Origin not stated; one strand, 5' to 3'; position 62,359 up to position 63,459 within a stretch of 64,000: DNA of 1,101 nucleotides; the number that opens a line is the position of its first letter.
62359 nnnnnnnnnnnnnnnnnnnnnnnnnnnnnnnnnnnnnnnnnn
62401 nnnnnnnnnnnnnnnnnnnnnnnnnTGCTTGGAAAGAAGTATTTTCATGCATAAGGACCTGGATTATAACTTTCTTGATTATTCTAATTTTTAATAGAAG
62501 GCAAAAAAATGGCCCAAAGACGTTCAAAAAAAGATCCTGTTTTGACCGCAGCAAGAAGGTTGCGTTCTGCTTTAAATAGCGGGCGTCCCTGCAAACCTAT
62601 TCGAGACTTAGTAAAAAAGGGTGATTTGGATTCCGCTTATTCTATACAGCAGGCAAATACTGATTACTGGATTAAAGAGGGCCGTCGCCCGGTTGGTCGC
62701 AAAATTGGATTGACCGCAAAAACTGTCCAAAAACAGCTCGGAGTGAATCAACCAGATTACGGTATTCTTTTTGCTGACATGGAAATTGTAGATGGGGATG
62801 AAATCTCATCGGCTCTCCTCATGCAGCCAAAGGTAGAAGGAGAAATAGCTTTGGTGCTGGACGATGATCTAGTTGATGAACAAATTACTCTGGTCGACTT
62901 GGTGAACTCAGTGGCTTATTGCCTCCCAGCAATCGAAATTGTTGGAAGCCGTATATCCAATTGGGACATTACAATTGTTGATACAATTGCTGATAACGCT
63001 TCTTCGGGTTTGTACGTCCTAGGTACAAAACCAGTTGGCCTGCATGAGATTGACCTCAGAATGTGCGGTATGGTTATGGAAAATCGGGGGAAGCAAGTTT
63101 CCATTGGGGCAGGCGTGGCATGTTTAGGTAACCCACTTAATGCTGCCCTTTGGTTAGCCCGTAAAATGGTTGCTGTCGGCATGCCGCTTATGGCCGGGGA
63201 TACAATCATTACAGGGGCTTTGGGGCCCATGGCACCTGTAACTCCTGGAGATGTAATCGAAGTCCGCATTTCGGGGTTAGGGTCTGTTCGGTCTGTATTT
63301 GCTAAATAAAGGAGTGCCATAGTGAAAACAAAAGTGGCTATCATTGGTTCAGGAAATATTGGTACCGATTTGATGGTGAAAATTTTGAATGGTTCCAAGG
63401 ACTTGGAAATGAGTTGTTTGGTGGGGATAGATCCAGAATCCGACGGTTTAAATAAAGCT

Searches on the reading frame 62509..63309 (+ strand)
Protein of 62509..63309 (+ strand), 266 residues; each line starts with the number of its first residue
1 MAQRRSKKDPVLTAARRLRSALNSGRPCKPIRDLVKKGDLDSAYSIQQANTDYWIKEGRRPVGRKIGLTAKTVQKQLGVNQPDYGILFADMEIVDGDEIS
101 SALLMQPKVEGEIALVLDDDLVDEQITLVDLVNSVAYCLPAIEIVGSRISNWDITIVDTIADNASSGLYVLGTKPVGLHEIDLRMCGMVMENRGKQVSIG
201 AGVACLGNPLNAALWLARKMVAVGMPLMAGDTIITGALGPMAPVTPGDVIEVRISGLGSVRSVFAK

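Call 39: search_protein_families(library=pfam, proteins=[window:62509-63309:+], max_evalue=0.1)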
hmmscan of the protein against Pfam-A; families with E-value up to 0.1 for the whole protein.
window:62509-63309:+ (266 aa): 1 family
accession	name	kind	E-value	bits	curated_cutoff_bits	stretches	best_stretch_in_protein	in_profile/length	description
PF01557.24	FAA_hydrolase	-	1.5e-11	44.8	23.9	1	92-262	42-211/214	Fumarylacetoacetate (FAA) hydrolase C-terminal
